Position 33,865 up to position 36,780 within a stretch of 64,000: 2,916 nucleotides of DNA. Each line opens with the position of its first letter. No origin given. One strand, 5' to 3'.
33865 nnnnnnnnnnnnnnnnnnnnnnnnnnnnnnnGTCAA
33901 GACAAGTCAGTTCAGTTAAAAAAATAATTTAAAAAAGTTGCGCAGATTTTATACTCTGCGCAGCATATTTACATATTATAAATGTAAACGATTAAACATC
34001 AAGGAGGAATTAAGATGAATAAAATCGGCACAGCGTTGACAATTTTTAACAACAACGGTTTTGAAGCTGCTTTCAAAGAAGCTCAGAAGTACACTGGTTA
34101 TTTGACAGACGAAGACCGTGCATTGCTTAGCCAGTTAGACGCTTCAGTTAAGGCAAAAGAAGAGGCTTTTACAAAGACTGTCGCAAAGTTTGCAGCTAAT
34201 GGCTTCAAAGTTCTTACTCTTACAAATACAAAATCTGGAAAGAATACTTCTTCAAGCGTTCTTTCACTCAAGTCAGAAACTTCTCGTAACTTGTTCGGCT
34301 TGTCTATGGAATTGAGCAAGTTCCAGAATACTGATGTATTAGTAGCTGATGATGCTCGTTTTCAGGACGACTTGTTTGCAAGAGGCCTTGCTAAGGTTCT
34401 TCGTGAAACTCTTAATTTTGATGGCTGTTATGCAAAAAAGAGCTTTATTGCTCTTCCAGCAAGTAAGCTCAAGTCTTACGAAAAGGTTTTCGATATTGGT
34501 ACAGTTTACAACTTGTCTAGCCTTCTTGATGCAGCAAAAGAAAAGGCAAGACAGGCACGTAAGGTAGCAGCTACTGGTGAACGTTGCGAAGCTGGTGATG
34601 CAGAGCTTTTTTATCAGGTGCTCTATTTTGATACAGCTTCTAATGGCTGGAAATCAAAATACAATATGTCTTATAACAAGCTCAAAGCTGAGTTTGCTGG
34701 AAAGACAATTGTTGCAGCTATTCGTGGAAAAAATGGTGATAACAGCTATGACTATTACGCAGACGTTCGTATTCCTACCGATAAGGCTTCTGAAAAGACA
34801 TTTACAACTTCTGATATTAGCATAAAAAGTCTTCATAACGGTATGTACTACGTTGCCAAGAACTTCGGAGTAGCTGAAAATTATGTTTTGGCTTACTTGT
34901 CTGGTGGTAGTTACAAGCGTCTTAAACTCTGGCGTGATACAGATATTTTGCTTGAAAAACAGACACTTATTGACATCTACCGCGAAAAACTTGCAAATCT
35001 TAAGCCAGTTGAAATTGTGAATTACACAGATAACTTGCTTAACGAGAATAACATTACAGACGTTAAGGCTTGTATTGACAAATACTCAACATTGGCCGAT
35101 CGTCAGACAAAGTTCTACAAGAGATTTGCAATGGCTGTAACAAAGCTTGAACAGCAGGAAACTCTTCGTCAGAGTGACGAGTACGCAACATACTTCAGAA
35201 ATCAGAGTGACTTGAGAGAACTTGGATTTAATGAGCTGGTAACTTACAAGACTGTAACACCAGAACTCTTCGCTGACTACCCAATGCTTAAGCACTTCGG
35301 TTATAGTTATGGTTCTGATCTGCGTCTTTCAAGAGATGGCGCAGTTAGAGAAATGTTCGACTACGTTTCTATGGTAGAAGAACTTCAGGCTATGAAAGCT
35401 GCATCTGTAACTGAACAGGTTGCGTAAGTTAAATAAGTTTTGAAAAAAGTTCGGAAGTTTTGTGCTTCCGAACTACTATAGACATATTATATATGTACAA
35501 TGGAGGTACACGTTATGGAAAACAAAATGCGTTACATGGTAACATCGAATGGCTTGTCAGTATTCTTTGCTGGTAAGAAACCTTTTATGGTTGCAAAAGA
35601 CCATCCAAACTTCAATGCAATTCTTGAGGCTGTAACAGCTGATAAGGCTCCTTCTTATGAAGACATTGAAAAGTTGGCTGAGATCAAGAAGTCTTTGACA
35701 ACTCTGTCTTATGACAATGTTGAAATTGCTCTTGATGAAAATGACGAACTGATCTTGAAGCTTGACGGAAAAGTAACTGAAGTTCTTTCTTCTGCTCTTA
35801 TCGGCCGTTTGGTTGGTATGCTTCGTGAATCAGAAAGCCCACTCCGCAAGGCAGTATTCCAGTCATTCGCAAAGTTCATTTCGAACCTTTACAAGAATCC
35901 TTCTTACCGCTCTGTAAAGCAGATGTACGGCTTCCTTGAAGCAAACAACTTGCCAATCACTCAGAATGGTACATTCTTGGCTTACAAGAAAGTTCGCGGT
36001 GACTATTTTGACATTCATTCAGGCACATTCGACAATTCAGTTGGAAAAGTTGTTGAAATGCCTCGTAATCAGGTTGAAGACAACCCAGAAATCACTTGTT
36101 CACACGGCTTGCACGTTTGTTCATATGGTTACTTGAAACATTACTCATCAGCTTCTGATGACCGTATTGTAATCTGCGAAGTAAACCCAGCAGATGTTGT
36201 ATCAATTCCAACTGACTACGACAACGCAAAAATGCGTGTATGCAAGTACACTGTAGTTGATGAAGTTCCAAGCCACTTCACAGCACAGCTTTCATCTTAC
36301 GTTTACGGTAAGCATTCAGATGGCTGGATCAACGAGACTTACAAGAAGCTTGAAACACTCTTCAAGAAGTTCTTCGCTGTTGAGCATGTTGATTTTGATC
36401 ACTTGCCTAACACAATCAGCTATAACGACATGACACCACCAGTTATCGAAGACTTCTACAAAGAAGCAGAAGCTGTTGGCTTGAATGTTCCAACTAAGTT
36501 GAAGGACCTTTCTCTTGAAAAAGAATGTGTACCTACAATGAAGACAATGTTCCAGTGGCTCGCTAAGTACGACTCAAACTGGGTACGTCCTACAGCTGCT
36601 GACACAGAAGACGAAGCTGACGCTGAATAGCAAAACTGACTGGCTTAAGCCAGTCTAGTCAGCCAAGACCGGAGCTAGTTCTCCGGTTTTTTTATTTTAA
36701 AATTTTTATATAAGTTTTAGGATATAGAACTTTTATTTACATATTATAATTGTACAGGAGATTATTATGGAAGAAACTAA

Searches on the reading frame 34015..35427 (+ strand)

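Call 9: search_protein_families(library=pfam, proteins=[window:34015-35427:+])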
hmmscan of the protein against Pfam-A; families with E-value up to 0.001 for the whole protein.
window:34015-35427:+ (470 aa): 0 families

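Call 10: search_protein_families(library=phrogs, proteins=[window:34015-35427:+])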
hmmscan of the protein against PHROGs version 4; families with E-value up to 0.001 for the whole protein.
window:34015-35427:+ (470 aa): 0 families

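Call 21: search_protein_families(library=pfam, proteins=[window:34015-35427:+], max_evalue=1)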
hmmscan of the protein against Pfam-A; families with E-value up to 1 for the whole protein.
window:34015-35427:+ (470 aa): 1 family
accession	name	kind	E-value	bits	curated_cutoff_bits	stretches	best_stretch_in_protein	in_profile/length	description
PF09872.14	DUF2099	-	0.1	12.3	25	0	344-389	137-184/257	Uncharacterized protein conserved in archaea (DUF2099)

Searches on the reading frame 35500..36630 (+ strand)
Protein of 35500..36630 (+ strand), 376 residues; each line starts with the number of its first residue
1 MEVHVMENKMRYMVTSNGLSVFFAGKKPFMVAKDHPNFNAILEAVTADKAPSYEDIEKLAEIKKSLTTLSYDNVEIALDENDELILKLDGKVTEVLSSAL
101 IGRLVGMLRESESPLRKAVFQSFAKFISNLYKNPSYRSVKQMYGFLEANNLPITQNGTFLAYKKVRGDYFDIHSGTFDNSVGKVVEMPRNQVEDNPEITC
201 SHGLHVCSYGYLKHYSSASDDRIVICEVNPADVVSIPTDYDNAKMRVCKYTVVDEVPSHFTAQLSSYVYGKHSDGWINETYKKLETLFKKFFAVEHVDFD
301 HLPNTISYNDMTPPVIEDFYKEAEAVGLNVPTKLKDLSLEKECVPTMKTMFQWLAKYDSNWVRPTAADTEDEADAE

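Call 9: search_protein_families(library=pfam, proteins=[window:35500-36630:+])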
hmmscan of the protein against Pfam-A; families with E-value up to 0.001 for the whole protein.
window:35500-36630:+ (376 aa): 0 families

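Call 10: search_protein_families(library=phrogs, proteins=[window:35500-36630:+])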
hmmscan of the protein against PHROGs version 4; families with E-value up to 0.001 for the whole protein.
window:35500-36630:+ (376 aa): 5 families
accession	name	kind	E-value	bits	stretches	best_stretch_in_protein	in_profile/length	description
phrog_609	-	lysis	8.2e-68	230.3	1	7-263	814-1051/1055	RIIB lysis inhibitor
phrog_36818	-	lysis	1.1e-49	169.3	1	120-268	7-157/163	RIIB lysis inhibitor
phrog_11221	-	lysis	2.8e-47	163.1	1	52-258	47-239/543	RIIB lysis inhibitor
phrog_3803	-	lysis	3.3e-46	159.5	1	3-264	272-520/530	RIIB lysis inhibitor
phrog_2886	-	lysis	7.7e-33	115.2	1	47-264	126-340/552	RIIB lysis inhibitor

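Call 11: search_dna_similar(query=window:35500-36630:+, collection=phages, mode=protein, max_rows=20)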
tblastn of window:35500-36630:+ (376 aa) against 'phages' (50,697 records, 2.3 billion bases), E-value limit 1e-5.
Records with a match: 2906; places in all: 2914; records where one place covers at least 80% of the query: 44.
Best place of each record, by identity: <60% 2906.
By first word of the organism name: Escherichia 926; Klebsiella 379; Salmonella 288; Vibrio 177; Shigella 118; Pseudomonas 117; Streptomyces 93; Aeromonas 81; Acinetobacter 73; Erwinia 63; and 71 more.
By host as written in the record: - 375; Escherichia coli 366; Klebsiella pneumoniae 131; Escherichia coli O157:H7 54; Pseudomonas aeruginosa 42; Escherichia coli K-12 MG1655 41; Salmonella enterica 38; Streptomyces griseus ATCC 10137 32; and 683 more.
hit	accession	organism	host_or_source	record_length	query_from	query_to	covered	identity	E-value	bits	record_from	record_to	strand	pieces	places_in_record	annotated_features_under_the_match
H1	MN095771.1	Serratia phage Muldoon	Serratia marcescens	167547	7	260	68%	41.7%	3e-46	174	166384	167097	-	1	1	RIIB early lysis inhibitor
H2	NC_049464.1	Serratia phage Muldoon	Serratia marcescens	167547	7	260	68%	41.7%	3e-46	174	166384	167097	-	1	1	RIIB lysis inhibitor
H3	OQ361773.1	Cronobacter phage vB_Cdu_VP8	Cronobacter dublinensis NCTC 9844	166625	7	260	68%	41.3%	1e-45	173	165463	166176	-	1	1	hypothetical protein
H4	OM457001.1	Serratia phage SP1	sewage water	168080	4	260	68%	40.9%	1e-45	173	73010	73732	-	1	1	RIIB early lysis inhibitor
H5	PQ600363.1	Serratia phage WSPA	Serratia marcescens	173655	25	256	62%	44.8%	1e-50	187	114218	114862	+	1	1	protector from prophage-induced early lysis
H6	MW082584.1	Serratia phage 4S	Serratia marcescens IMBG291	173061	25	261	63%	43.9%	4e-50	186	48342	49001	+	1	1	hypothetical protein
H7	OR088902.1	Serratia phage 92A1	Serratia sp. c4_92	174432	3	260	69%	39.5%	1e-46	176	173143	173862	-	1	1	RIIB lysis inhibitor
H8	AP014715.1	Edwardsiella phage PEi26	Edwardsiella ictaluri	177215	1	269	72%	37.9%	5e-52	191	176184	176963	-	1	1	rIIB: rIIB protector from prophage-induced early lysis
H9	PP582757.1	Klebsiella phage vB_KM5a1-KLB31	Klebsiella sp. M5a1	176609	1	269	72%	37.9%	8e-52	191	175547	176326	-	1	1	rIIB protein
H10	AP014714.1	Edwardsiella phage PEi20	Edwardsiella ictaluri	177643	1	269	72%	37.9%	1e-51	191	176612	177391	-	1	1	rIIB: rIIB protector from prophage-induced early lysis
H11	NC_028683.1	Edwardsiella phage PEi20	Edwardsiella ictaluri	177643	1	269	72%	37.9%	1e-51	191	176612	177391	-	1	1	rIIB: RIIB lysis inhibitor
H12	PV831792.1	Aeromonas phage AS4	Aeromonas salmonicida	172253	2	260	69%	39.0%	1e-44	170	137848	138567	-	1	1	hypothetical protein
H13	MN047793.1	Xanthomonas phage Xoo-sp13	Xanthomonas oryzae pv. oryzae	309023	12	263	67%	40.1%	2e-48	181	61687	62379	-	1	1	protein rIIB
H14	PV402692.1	Klebseilla phage TNG87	Klebsiella variicola 04153260899A ...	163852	6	264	69%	38.8%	3e-44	169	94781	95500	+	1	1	RIIB lysis inhibitor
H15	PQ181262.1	Raoultella phage vB_Ro_M12a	Raoultella ornithinolytica M12a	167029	6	264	69%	38.8%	3e-44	169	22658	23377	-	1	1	RIIB lysis inhibitor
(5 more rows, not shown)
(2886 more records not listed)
